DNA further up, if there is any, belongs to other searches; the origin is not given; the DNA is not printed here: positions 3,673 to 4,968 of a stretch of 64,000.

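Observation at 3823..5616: Archaeal-type 3-dehydroquinate route in a bacterium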

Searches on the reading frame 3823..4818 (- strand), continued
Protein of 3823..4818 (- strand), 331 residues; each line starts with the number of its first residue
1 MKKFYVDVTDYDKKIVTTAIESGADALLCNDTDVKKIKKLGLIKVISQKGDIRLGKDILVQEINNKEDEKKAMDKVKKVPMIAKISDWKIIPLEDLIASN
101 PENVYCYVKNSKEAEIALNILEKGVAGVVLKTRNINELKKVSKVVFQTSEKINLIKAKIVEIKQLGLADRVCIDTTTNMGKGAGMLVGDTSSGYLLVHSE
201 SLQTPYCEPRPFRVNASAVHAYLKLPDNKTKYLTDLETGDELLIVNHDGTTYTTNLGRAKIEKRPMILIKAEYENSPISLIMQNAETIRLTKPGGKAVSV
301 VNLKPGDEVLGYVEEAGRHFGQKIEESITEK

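Call 38: search_protein_families(library=ncbifam, proteins=[L048:6989-8083:+, L062:3400-4440:+, L007:8351-9142:+, L007:9154-9945:+, L037:2390-3184:+, L037:5719-6513:+, L076:4097-5011:+, L076:5048-5857:+], max_evalue=1e-20)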
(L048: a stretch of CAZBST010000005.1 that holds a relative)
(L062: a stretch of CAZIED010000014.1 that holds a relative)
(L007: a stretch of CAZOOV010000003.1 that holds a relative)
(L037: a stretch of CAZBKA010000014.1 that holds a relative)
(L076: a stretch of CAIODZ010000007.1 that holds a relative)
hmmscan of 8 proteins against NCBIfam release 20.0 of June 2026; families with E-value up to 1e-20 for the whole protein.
L048:6989-8083:+ (364 aa): 5 families
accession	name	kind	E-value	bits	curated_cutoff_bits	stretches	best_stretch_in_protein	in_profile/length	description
TIGR01357.1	aroB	equivalog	3.1e-95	319.3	305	1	16-345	1-332/344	3-dehydroquinate synthase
TIGR04425.1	P_lya_rel_AroB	hypoth_equivalog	1.4e-69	234.8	400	1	14-347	6-332/348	AroB-related putative sugar phosphate phospholyase (cyclizing)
NF004852.0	PRK06203.1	equivalog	6.5e-60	203.1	333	1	67-308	91-335/407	3-dehydroquinate synthase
NF010627.0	PRK14021.1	equivalog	2.3e-48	164.9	565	1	68-345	241-527/542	bifunctional shikimate kinase/3-dehydroquinate synthase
NF010556.0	PRK13951.1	equivalog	1.7e-45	155.8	560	1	52-339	193-475/492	bifunctional shikimate kinase AroK/3-dehydroquinate synthase AroB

L062:3400-4440:+ (346 aa): 5 families
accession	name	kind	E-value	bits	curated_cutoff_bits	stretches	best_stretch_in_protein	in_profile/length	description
TIGR01357.1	aroB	equivalog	4.6e-85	285.9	305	1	16-310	1-297/344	3-dehydroquinate synthase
TIGR04425.1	P_lya_rel_AroB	hypoth_equivalog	2.6e-62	210.8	400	1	13-302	5-287/348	AroB-related putative sugar phosphate phospholyase (cyclizing)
NF004852.0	PRK06203.1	equivalog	1.1e-59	202.4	333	1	66-305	90-332/407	3-dehydroquinate synthase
NF010556.0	PRK13951.1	equivalog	4.8e-43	147.7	560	1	59-307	199-443/492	bifunctional shikimate kinase AroK/3-dehydroquinate synthase AroB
NF010627.0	PRK14021.1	equivalog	1.1e-40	139.6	565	1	4-302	177-484/542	bifunctional shikimate kinase/3-dehydroquinate synthase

L007:8351-9142:+ (263 aa): 6 families
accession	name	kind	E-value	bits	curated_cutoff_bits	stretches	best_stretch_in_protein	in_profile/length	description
NF005556.0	PRK07226.1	subfamily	3.5e-112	374.1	241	1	1-261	3-264/267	2-amino-3,7-dideoxy-D-threo-hept-6-ulosonate synthase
TIGR01949.1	ADH_synth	equivalog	1.5e-104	349.2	299.45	1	2-258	1-254/255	2-amino-3,7-dideoxy-D-threo-hept-6-ulosonate synthase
NF040816.1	Fbpase1_Arch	equivalog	2.9e-60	204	430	1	2-260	6-269/271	class I fructose-bisphosphate aldolase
NF041223.1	BagB_FevI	exception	5.6e-59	199.4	500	1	2-249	7-255/257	bagremycin/ferroverdin biosynthesis DhnA-type aldolase BagB/FevI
NF006081.0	PRK08227.1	equivalog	1.8e-49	168.6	297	1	3-259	35-284/291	3-hydroxy-5-phosphonooxypentane-2,4-dione thiolase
NF006704.0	PRK09250.1-1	equivalog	8.4e-25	87.3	277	0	15-178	36-209/308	class I fructose-bisphosphate aldolase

L007:9154-9945:+ (263 aa): 6 families
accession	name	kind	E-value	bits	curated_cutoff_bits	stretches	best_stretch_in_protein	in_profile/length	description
NF005556.0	PRK07226.1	subfamily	5.3e-114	380.1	241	1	2-261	4-264/267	2-amino-3,7-dideoxy-D-threo-hept-6-ulosonate synthase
TIGR01949.1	ADH_synth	equivalog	7.8e-104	346.9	299.45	1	3-259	2-255/255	2-amino-3,7-dideoxy-D-threo-hept-6-ulosonate synthase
NF041223.1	BagB_FevI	exception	8.2e-63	212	500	1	3-241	8-247/257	bagremycin/ferroverdin biosynthesis DhnA-type aldolase BagB/FevI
NF040816.1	Fbpase1_Arch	equivalog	1.8e-51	175.2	430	1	3-261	7-270/271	class I fructose-bisphosphate aldolase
NF006081.0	PRK08227.1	equivalog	2.1e-44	152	297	1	3-258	35-283/291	3-hydroxy-5-phosphonooxypentane-2,4-dione thiolase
NF006704.0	PRK09250.1-1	equivalog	3e-23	82.2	277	0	15-179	36-210/308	class I fructose-bisphosphate aldolase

L037:2390-3184:+ (264 aa): 5 families
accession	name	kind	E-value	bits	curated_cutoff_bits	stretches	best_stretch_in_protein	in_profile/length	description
NF005556.0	PRK07226.1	subfamily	2.8e-121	403.9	241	1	1-263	3-265/267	2-amino-3,7-dideoxy-D-threo-hept-6-ulosonate synthase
TIGR01949.1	ADH_synth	equivalog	7e-113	376.5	299.45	1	2-259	1-254/255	2-amino-3,7-dideoxy-D-threo-hept-6-ulosonate synthase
NF041223.1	BagB_FevI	exception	6e-70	235.4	500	1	2-251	7-256/257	bagremycin/ferroverdin biosynthesis DhnA-type aldolase BagB/FevI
NF040816.1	Fbpase1_Arch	equivalog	2.1e-63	214.3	430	1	2-260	6-268/271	class I fructose-bisphosphate aldolase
NF006081.0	PRK08227.1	equivalog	2.4e-49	168.2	297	1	3-263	35-287/291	3-hydroxy-5-phosphonooxypentane-2,4-dione thiolase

L037:5719-6513:+ (264 aa): 5 families
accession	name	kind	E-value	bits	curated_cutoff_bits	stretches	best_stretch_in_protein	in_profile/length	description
NF005556.0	PRK07226.1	subfamily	4.3e-125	416.4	241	1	1-263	3-265/267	2-amino-3,7-dideoxy-D-threo-hept-6-ulosonate synthase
TIGR01949.1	ADH_synth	equivalog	7.4e-116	386.3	299.45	1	2-260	1-255/255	2-amino-3,7-dideoxy-D-threo-hept-6-ulosonate synthase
NF041223.1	BagB_FevI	exception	7.5e-70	235.1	500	1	2-251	7-256/257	bagremycin/ferroverdin biosynthesis DhnA-type aldolase BagB/FevI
NF040816.1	Fbpase1_Arch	equivalog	3.9e-65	220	430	1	2-262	6-270/271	class I fructose-bisphosphate aldolase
NF006081.0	PRK08227.1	equivalog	1.6e-53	181.9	297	1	3-262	35-286/291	3-hydroxy-5-phosphonooxypentane-2,4-dione thiolase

L076:4097-5011:+ (304 aa): 5 families
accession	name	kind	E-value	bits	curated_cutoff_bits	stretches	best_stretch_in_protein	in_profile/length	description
NF005556.0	PRK07226.1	subfamily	7.8e-121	402.5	241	1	41-303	3-265/267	2-amino-3,7-dideoxy-D-threo-hept-6-ulosonate synthase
TIGR01949.1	ADH_synth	equivalog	1.9e-106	355.4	299.45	1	42-299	1-254/255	2-amino-3,7-dideoxy-D-threo-hept-6-ulosonate synthase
NF041223.1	BagB_FevI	exception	1e-69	234.6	500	1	42-291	7-256/257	bagremycin/ferroverdin biosynthesis DhnA-type aldolase BagB/FevI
NF040816.1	Fbpase1_Arch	equivalog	5.9e-60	203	430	1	41-302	5-270/271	class I fructose-bisphosphate aldolase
NF006081.0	PRK08227.1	equivalog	1.8e-45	155.5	297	1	41-302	33-286/291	3-hydroxy-5-phosphonooxypentane-2,4-dione thiolase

L076:5048-5857:+ (269 aa): 6 families
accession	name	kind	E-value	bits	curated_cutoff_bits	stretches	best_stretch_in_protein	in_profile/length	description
NF005556.0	PRK07226.1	subfamily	2.3e-121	404.2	241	1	2-265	2-265/267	2-amino-3,7-dideoxy-D-threo-hept-6-ulosonate synthase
TIGR01949.1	ADH_synth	equivalog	1.2e-110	369.2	299.45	1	4-262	1-255/255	2-amino-3,7-dideoxy-D-threo-hept-6-ulosonate synthase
NF041223.1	BagB_FevI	exception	6.9e-70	235.2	500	1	4-253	7-256/257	bagremycin/ferroverdin biosynthesis DhnA-type aldolase BagB/FevI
NF040816.1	Fbpase1_Arch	equivalog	1.4e-58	198.4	430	1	3-263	5-269/271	class I fructose-bisphosphate aldolase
NF006081.0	PRK08227.1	equivalog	4e-52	177.3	297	1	4-264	34-286/291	3-hydroxy-5-phosphonooxypentane-2,4-dione thiolase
NF006704.0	PRK09250.1-1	equivalog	5.2e-21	74.8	277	0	17-181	36-210/308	class I fructose-bisphosphate aldolase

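Call 53: search_protein_families(library=ncbifam, proteins=[L007:48-614:-, L007:611-2212:-, L007:2276-3505:-, L007:3579-4727:-, L007:4793-6439:-, L007:6620-7825:-, L007:14822-15538:+, L007:16836-18431:+, L007:18535-19572:+], max_evalue=1e-20)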
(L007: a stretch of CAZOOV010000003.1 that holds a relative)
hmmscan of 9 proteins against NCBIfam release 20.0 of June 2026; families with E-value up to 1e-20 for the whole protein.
L007:48-614:- (188 aa): 0 families

L007:611-2212:- (533 aa): 2 families
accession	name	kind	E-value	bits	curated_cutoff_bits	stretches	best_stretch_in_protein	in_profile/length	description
TIGR00467.1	lysS_arch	equivalog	5e-155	516.9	147.55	1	14-530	1-508/515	lysine--tRNA ligase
NF001968.0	PRK00750.1-2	equivalog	1.2e-52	179.1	648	1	5-532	8-518/528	lysine--tRNA ligase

L007:2276-3505:- (409 aa): 0 families

L007:3579-4727:- (382 aa): 0 families

L007:4793-6439:- (548 aa): 5 families
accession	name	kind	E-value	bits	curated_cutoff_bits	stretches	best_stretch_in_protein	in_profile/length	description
TIGR03103.1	trio_acet_GNAT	equivalog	9.7e-185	615.2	569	1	1-537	9-545/547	N-acetylglutaminylglutamine synthetase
TIGR02068.2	cya_phycin_syn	equivalog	8.3e-56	189.5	850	1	227-502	152-430/862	cyanophycin synthetase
NF010623.0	PRK14016.1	subfamily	2.6e-54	184.7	877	1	228-501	154-430/871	cyanophycin synthetase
NF002688.0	PRK02471.1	equivalog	4.9e-35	121.1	425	1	230-503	429-710/756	bifunctional glutamate--cysteine ligase GshA/glutathione synthetase GshB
TIGR01435.1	glu_cys_lig_rel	equivalog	3.8e-22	78.3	656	1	236-504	416-680/719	bifunctional glutamate--cysteine ligase/glutathione synthetase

L007:6620-7825:- (401 aa): 10 families
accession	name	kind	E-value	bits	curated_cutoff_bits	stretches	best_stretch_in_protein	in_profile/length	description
NF005710.0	PRK07522.1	subfamily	1.5e-34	119.8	412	1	63-386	74-377/391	acetylornithine deacetylase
TIGR01892.1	AcOrn-deacetyl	equivalog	8.5e-34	117.2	297.7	1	58-380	59-351/365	acetylornithine deacetylase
NF003474.0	PRK05111.1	equivalog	1.3e-32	113.2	460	1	51-398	64-381/383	acetylornithine deacetylase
TIGR01910.1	DapE-ArgE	subfamily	6.2e-30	104.6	217.6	1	7-263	3-263/373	ArgE/DapE family deacylase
NF009555.0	PRK13004.1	equivalog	1.1e-28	100.2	321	1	2-260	15-263/399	YgeY family selenium metabolism-linked hydrolase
NF006365.0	PRK08588.1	subfamily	2.2e-26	93.1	289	1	3-394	8-377/383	succinyl-diaminopimelate desuccinylase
TIGR03526.1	selenium_YgeY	hypoth_equivalog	5.4e-25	88.1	321.5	1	3-258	14-259/395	YgeY family selenium metabolism-linked hydrolase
NF006399.0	PRK08651.1-2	equivalog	1.4e-23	83.6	381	1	2-218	4-221/405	succinyl-diaminopimelate desuccinylase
NF009557.0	PRK13009.1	equivalog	1.3e-22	80.5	284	1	2-259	3-259/377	succinyl-diaminopimelate desuccinylase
NF006402.0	PRK08651.1-5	equivalog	3e-22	79.1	369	1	54-269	55-255/369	succinyl-diaminopimelate desuccinylase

L007:14822-15538:+ (238 aa): 4 families
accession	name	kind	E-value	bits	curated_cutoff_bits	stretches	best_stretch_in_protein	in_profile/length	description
TIGR02253.1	CTE7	subfamily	9.9e-42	143.2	169.75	1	4-231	1-220/221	TIGR02253 family HAD-type hydrolase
NF053830.1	RUBPPhHalo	equivalog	2.3e-32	112.5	330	1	5-233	2-232/234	ribulose-1,5-bisphosphate 5-phosphatase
TIGR02254.1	YjjG_YfnB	equivalog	5.5e-31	107.8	159.9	1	5-233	1-221/223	YjjG family noncanonical pyrimidine nucleotidase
NF006976.0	PRK09449.1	equivalog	2.3e-28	99.2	183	1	7-237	5-224/225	pyrimidine 5'-nucleotidase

L007:16836-18431:+ (531 aa): 9 families
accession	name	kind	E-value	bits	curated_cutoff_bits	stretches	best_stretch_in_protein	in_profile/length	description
NF008865.0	PRK11898.1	equivalog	2.4e-70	236.9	219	1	272-529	6-280/284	prephenate dehydratase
NF008866.0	PRK11899.1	equivalog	3e-45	154.6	359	1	271-526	9-274/283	prephenate dehydratase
NF007910.0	PRK10622.1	equivalog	3.5e-42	144.7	577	1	211-526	45-376/386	bifunctional chorismate mutase/prephenate dehydratase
NF008400.0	PRK11199.1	equivalog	2.8e-37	128.5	273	1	2-251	100-353/374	bifunctional chorismate mutase/prephenate dehydrogenase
NF006409.0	PRK08655.1-3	equivalog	1.2e-32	113.7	310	1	1-253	1-272/290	prephenate dehydrogenase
NF006411.0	PRK08655.1-5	equivalog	3.3e-31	108.6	464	1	1-247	3-270/443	prephenate dehydrogenase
NF006408.0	PRK08655.1-2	equivalog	1.3e-25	90.1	422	1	1-252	7-279/441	prephenate dehydrogenase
NF006410.0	PRK08655.1-4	equivalog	5.7e-25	88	498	1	1-252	5-280/446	prephenate dehydrogenase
NF006407.0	PRK08655.1-1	equivalog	3.6e-22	78.8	834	1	1-256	1-279/439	prephenate dehydrogenase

L007:18535-19572:+ (345 aa): 0 families

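Call 60: predict_structure(alignment_id=A1)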
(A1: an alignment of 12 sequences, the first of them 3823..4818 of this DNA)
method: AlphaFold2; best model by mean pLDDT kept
length: 331 residues; sequences in the alignment: 12
mean_pLDDT: 78.1   pTM: 0.66
mean pLDDT of the five models: 78.1, 77.1, 77.0, 74.8, 67.9
residues with pLDDT >= 90: 99; 70-90: 152; 50-70: 46; < 50: 34
segments of 3 or more residues with pLDDT < 50: 202-216, 224-226, 316-331
pLDDT, mean of each block of 10 residues (from residue 1): 91 88 88 89 88 92 87 88 79 78 90 86 83 91 82 91 83 69 77 79 43 45 52 67 83 71 83 85 83 90 94 58 29 27
secondary structure, 60 per line:
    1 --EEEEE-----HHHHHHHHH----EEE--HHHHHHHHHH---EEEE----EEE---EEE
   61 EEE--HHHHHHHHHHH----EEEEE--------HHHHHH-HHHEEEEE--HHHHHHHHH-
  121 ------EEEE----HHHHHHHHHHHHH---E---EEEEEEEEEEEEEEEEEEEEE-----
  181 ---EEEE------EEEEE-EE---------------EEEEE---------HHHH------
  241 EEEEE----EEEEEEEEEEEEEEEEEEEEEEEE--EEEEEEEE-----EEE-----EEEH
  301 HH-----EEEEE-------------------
elements in order: E3-7 H13-21 E26-28 H31-40 E44-47 E52-54 E58-63 H66-76 E81-85 H94-99 E104-108 H111-119 E127-130 H135-147 E155-175 E184-187 E194-198 E217-221 H231-234 E241-245 E250-273 E276-283 E289-291 E297-299 E308-312

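Call 63: find_encoding_contigs(protein=P0015, flank=10000, max_places=2)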
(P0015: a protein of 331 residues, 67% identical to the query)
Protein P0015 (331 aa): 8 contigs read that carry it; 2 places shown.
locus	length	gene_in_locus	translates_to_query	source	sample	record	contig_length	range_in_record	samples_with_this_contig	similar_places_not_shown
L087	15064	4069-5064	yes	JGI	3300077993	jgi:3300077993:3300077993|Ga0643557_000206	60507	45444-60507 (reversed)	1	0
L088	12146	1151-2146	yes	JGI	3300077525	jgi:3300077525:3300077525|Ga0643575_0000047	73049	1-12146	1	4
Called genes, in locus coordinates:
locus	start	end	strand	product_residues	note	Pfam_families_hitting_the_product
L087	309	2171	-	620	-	PF00709:Adenylsucc_synt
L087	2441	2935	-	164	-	-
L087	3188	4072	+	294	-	PF01791:DeoC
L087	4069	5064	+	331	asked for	PF01959:DHQS, PF26558:DHQS_2nd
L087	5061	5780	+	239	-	PF01487:DHquinase_I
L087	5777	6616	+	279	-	PF08501:Shikimate_dh_N, PF01488:Shikimate_DH, PF18317:SDH_C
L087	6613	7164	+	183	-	PF01712:dNK (faint), PF13207:AAA_17 (weak), PF13238:AAA_18, PF01202:SKI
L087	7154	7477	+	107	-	PF01817:CM_2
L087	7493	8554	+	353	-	PF01264:Chorismate_synt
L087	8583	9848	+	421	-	PF00275:EPSP_synthase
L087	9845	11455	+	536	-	PF02153:PDH_N, PF20463:PDH_C, PF00800:PDT, PF01842:ACT (weak)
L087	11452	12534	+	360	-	PF00155:Aminotran_1_2, PF01041:DegT_DnrJ_EryC1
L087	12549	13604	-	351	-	-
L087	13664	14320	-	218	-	PF20582:UPF0758_N, PF04002:RadC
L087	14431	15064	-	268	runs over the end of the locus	PF02151:UVR (weak)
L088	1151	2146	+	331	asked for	PF01959:DHQS, PF26558:DHQS_2nd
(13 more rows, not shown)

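Call 64: find_encoding_contigs(protein=P0013, flank=10000, max_places=1)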
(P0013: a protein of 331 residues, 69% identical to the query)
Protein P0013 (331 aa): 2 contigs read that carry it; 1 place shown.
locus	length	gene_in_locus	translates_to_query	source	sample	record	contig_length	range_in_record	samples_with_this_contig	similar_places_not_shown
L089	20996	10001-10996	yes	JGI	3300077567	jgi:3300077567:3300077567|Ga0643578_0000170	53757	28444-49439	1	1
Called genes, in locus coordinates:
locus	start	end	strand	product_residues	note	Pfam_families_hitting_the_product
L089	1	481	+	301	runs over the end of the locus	PF04014:MazE_antitoxin (weak)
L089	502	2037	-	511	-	PF01978:TrmB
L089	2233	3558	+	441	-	PF01053:Cys_Met_Meta_PP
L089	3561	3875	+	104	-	-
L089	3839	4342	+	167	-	-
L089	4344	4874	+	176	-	-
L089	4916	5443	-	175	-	-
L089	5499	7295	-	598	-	PF01636:APH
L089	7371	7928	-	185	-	PF00156:Pribosyltran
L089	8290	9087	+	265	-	PF01791:DeoC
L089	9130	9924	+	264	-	PF01791:DeoC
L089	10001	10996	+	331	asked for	PF01959:DHQS, PF26558:DHQS_2nd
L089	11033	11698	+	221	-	PF01487:DHquinase_I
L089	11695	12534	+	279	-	PF08501:Shikimate_dh_N, PF01488:Shikimate_DH, PF03435:Sacchrp_dh_NADP (weak), PF18317:SDH_C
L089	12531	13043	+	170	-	PF13238:AAA_18, PF01202:SKI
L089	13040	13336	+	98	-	PF01817:CM_2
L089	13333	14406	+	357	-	PF01264:Chorismate_synt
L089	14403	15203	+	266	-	PF00702:Hydrolase, PF13419:HAD_2, PF13242:Hydrolase_like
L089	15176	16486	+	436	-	PF00275:EPSP_synthase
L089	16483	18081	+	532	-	PF02153:PDH_N, PF20463:PDH_C, PF00800:PDT, PF01842:ACT (weak)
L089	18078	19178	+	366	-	PF00155:Aminotran_1_2, PF01041:DegT_DnrJ_EryC1, PF00266:Aminotran_5, PF01053:Cys_Met_Meta_PP (weak)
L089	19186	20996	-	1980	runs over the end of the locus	PF13385:Laminin_G_3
